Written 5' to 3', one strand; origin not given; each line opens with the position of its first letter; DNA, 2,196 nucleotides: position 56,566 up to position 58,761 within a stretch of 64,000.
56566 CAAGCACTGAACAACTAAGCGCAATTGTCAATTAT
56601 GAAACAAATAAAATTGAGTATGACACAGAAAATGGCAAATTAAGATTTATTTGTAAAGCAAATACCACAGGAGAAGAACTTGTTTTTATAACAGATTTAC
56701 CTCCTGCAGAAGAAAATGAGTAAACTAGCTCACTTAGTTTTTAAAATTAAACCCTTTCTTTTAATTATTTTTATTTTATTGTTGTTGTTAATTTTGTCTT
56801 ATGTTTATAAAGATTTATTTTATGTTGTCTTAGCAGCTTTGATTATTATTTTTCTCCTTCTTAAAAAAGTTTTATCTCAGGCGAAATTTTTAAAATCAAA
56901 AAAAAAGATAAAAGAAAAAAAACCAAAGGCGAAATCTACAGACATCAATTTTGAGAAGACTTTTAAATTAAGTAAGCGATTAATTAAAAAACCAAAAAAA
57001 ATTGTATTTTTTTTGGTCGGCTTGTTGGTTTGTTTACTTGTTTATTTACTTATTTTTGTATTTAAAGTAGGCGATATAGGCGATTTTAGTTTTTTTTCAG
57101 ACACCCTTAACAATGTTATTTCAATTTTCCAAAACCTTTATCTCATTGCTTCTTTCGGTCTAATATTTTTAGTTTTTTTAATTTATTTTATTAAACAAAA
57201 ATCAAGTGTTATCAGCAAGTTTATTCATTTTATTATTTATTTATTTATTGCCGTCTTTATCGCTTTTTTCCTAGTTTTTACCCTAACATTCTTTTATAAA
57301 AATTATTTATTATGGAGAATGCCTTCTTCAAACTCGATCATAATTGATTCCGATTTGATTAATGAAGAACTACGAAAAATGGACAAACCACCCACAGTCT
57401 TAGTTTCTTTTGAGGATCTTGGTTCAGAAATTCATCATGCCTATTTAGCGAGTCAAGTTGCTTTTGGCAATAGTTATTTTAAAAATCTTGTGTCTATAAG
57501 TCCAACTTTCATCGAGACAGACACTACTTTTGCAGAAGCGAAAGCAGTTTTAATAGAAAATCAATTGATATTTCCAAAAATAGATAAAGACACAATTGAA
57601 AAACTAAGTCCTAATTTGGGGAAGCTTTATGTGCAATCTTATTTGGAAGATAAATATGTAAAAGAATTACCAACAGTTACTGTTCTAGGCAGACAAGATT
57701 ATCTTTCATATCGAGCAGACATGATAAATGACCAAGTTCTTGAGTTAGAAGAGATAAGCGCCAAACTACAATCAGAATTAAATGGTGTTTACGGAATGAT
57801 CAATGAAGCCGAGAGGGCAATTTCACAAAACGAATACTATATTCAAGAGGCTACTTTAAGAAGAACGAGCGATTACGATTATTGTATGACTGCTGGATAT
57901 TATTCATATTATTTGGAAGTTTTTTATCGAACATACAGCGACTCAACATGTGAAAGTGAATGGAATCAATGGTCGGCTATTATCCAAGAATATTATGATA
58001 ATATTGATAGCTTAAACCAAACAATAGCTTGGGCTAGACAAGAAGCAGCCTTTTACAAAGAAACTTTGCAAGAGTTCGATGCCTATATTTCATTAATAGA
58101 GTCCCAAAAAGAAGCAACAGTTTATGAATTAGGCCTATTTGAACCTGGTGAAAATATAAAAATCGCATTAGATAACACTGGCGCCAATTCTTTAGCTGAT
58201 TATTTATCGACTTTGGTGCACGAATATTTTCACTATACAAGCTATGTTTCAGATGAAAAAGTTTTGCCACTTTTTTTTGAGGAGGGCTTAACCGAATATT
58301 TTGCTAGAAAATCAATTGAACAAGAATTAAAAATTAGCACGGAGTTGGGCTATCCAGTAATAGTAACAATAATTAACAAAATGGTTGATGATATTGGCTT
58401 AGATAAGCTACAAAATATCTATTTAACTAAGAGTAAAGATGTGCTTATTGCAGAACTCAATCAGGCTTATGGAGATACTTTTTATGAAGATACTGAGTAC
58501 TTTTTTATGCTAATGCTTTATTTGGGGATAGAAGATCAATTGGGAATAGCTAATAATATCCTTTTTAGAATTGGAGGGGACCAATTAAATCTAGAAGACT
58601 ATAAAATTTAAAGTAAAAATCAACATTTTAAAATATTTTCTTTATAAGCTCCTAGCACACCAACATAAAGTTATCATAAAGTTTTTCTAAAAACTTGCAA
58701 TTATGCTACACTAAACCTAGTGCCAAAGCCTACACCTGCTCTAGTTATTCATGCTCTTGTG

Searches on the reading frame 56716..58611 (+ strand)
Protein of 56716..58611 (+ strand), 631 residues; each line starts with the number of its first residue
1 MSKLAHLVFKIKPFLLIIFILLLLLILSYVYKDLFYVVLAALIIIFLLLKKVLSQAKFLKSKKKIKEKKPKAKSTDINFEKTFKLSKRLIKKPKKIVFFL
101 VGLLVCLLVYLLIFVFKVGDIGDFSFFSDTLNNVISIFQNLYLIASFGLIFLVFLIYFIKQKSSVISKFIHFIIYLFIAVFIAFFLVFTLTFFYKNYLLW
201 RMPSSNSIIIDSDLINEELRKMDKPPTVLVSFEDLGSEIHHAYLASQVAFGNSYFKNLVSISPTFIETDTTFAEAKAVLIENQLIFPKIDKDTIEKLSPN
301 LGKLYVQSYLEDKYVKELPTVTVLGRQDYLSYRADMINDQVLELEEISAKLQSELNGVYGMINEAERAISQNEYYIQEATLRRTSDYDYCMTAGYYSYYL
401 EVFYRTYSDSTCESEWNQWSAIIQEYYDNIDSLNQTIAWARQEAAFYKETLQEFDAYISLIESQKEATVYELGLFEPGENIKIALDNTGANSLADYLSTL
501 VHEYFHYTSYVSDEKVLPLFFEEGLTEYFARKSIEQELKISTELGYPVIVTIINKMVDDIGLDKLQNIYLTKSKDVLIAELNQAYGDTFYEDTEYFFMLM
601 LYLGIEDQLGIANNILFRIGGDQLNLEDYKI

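Call 36: search_protein_families(library=pfam, proteins=[window:56716-58611:+], max_evalue=0.001)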
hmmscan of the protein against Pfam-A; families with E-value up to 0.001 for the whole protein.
window:56716-58611:+ (631 aa): 0 families

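Call 57: search_protein_families(library=padloc, proteins=[window:56716-58611:+], max_evalue=0.01)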
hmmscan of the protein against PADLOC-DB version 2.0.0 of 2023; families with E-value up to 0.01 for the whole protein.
window:56716-58611:+ (631 aa): 1 family
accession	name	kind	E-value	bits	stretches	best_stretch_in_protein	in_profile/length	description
PDLC03859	LmuB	-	0.00083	16.7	1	289-473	243-391/611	-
